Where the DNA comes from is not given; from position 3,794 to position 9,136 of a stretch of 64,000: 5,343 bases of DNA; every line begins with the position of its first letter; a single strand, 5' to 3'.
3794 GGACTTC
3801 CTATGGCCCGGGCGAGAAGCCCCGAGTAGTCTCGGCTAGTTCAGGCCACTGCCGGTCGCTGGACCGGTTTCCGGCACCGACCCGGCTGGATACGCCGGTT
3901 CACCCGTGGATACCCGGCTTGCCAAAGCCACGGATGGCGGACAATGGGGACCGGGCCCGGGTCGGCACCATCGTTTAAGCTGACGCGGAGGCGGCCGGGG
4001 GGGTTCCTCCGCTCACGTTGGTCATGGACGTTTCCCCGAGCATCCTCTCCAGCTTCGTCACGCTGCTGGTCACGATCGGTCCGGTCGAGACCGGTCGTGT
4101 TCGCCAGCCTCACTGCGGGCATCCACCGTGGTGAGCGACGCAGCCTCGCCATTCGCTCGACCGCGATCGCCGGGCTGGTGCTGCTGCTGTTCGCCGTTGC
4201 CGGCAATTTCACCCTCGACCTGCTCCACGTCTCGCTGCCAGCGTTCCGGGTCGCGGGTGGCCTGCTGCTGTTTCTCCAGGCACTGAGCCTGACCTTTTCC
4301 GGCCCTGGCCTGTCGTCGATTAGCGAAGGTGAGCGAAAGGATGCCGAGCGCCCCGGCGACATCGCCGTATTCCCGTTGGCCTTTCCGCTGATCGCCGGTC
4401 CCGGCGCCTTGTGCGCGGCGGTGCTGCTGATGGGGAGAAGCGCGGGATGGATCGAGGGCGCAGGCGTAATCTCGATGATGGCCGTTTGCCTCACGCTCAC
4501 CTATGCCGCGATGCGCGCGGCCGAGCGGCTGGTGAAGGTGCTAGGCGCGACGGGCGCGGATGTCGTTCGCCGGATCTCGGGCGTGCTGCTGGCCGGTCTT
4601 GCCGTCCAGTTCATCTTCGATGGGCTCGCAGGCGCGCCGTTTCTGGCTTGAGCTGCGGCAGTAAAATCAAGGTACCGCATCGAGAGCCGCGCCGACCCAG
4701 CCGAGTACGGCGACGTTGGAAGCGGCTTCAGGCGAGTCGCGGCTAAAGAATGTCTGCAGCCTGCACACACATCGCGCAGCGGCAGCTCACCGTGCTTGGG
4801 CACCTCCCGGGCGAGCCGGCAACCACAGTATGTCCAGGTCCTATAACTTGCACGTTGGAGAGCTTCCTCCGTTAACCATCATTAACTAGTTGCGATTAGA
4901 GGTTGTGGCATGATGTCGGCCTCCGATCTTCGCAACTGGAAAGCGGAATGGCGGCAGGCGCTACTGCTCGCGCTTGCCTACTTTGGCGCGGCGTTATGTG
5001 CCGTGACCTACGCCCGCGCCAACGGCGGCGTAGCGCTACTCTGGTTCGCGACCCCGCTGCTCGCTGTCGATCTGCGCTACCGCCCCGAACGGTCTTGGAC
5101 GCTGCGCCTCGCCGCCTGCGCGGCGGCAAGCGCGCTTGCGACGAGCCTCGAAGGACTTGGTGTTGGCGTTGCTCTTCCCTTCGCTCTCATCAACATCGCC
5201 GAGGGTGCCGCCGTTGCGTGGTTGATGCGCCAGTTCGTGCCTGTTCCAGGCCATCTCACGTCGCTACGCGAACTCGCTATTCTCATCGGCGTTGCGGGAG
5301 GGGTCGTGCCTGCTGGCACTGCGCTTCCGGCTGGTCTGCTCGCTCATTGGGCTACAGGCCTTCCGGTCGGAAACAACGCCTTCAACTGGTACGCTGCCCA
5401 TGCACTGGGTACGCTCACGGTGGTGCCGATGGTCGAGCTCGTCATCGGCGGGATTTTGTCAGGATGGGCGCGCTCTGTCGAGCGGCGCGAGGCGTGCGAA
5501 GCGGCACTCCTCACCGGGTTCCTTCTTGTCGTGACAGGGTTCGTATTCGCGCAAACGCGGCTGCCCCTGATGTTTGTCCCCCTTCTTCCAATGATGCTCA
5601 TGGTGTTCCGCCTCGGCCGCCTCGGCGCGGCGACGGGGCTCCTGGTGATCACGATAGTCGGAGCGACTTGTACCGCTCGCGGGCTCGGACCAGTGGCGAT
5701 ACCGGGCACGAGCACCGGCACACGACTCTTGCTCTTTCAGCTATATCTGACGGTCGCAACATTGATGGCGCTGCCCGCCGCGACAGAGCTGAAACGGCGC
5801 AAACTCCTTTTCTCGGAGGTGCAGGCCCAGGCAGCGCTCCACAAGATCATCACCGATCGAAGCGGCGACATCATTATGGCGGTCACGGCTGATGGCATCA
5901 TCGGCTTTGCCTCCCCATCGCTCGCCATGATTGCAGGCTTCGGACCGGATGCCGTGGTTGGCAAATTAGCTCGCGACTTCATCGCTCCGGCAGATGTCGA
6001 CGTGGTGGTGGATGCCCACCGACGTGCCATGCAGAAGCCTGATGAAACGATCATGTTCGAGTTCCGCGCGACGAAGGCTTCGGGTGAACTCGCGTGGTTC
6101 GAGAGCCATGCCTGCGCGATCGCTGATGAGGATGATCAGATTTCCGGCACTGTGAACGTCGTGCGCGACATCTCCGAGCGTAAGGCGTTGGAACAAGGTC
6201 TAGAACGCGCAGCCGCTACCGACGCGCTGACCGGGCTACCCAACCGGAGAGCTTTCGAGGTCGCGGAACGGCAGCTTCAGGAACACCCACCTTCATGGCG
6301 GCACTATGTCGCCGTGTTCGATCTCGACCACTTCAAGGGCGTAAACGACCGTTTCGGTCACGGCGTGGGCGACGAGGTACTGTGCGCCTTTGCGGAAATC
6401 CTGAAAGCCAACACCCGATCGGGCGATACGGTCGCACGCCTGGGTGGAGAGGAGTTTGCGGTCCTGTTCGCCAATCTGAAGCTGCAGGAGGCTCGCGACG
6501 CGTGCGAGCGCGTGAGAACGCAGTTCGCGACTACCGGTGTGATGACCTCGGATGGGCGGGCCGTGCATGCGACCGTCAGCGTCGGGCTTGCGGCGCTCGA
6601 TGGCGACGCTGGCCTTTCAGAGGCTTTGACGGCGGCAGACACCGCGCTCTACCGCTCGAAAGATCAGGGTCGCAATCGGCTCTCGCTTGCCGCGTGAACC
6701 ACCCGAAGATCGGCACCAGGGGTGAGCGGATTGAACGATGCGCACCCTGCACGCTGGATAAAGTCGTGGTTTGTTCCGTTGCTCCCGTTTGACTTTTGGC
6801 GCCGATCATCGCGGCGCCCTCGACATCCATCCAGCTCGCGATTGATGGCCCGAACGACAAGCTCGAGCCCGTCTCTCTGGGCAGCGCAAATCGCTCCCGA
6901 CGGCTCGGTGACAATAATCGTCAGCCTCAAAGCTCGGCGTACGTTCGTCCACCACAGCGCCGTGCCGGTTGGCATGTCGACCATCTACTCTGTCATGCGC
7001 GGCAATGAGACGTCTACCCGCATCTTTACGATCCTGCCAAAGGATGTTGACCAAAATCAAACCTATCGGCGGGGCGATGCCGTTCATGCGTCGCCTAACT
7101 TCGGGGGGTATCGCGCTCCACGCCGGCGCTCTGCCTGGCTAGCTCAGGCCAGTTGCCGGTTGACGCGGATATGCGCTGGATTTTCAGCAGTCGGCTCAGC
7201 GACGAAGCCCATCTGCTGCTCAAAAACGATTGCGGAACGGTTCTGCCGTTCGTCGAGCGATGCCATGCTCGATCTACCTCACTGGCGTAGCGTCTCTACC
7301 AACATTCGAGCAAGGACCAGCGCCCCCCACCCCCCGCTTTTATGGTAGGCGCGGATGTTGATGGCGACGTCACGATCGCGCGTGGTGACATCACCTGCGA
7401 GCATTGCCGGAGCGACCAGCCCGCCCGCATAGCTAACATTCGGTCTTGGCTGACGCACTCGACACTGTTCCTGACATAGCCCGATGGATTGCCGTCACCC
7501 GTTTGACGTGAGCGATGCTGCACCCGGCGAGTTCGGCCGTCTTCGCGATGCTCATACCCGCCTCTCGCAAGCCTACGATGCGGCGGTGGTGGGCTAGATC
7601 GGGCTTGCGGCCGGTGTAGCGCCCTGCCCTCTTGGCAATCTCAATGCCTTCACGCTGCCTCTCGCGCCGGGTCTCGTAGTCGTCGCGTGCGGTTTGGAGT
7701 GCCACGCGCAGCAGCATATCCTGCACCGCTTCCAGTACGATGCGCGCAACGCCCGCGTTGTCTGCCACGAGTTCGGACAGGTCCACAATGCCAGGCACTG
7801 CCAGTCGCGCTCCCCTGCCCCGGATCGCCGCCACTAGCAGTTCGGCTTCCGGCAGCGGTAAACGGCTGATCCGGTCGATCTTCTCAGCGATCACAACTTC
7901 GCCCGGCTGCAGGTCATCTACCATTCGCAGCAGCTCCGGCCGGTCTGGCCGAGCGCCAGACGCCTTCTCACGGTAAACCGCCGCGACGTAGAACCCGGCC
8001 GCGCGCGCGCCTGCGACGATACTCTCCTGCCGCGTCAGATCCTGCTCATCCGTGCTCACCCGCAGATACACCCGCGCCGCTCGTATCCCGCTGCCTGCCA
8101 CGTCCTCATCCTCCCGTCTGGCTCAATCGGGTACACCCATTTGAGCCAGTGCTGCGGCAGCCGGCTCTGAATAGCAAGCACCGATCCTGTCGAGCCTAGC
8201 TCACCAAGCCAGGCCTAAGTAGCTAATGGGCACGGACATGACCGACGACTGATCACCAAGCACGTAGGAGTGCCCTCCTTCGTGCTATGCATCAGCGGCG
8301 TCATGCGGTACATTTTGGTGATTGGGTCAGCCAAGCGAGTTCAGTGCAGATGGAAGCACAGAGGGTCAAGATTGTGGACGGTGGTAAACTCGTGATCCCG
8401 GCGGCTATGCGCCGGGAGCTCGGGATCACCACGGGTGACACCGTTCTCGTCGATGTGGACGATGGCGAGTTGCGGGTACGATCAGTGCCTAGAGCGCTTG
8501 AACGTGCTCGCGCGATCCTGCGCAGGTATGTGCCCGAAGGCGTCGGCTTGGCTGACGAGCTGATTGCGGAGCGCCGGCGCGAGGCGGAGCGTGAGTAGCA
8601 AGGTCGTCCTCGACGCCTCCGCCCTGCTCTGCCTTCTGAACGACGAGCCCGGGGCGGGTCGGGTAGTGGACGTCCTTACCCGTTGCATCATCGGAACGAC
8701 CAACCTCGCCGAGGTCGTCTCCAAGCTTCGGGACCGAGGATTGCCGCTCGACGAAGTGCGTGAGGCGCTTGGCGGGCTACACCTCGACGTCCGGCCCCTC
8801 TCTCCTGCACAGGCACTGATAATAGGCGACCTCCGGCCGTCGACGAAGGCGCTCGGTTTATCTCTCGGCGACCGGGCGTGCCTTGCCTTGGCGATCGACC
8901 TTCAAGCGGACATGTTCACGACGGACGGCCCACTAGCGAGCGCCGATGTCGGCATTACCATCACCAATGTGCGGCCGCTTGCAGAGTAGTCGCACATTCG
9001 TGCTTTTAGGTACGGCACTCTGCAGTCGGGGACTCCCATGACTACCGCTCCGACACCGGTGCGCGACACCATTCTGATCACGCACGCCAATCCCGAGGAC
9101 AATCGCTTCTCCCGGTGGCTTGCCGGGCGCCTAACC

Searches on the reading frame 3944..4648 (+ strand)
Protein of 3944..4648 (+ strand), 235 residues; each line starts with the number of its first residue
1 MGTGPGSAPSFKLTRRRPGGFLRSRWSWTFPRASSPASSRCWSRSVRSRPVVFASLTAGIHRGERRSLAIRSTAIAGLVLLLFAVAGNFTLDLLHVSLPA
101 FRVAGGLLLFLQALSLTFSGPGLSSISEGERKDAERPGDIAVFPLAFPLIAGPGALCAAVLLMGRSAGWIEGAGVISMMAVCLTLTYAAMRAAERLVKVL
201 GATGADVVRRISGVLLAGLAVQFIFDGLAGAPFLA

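Call 19: search_protein_families(library=pfam, proteins=[window:3944-4648:+], max_evalue=0.001)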
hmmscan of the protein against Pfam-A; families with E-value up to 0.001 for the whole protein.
window:3944-4648:+ (235 aa): 1 family
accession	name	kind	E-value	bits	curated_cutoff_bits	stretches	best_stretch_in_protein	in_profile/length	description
PF01914.23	MarC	-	5.4e-42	143.9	23.9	1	52-230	23-201/203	MarC family integral membrane protein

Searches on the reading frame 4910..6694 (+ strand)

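Call 19: search_protein_families(library=pfam, proteins=[window:4910-6694:+], max_evalue=0.001)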
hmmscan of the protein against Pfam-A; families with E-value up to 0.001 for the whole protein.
window:4910-6694:+ (595 aa): 6 families
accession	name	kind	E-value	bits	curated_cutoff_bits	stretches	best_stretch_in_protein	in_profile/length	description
PF00990.26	GGDEF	-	6.5e-40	137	23.8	1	435-590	1-161/161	Diguanylate cyclase, GGDEF domain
PF05231.19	MASE1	-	1.2e-18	67.7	29.8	1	16-288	3-289/299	MASE1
PF08448.16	PAS_4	-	1.6e-11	44.9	23.1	1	316-425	2-109/110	PAS fold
PF13426.13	PAS_9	-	1.6e-10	41.6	27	1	322-423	4-103/103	PAS domain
PF08447.18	PAS_3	-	4.9e-10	40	25.6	1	333-414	3-85/89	PAS fold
PF00989.32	PAS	-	1.7e-08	34.9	22.6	1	317-421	9-113/113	PAS fold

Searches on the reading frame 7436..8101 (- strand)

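Call 19: search_protein_families(library=pfam, proteins=[window:7436-8101:-], max_evalue=0.001)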
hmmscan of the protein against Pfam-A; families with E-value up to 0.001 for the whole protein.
window:7436-8101:- (222 aa): 2 families
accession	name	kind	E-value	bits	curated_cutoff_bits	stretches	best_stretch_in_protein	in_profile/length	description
PF00239.26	Resolvase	-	1.6e-18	67.7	23.3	1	11-162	3-145/145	Resolvase, N terminal domain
PF02796.21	HTH_7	-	3.9e-06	27.3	23.8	1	164-204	1-43/45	Helix-turn-helix domain of resolvase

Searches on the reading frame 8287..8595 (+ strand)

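Call 19: search_protein_families(library=pfam, proteins=[window:8287-8595:+], max_evalue=0.001)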
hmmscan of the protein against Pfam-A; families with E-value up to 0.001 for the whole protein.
window:8287-8595:+ (103 aa): 1 family
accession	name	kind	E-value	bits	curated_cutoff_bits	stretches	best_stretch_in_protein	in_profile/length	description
PF04014.23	MazE_antitoxin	-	4.7e-08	33.3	24.7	1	36-69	11-45/48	Antidote-toxin recognition MazE, bacterial antitoxin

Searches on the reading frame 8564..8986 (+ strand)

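Call 19: search_protein_families(library=pfam, proteins=[window:8564-8986:+], max_evalue=0.001)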
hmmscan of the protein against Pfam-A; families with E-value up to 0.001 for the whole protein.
window:8564-8986:+ (141 aa): 1 family
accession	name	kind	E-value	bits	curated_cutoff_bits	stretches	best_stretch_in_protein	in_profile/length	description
PF01850.27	PIN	-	3.1e-08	34.7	23.6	1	14-123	1-113/120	PIN domain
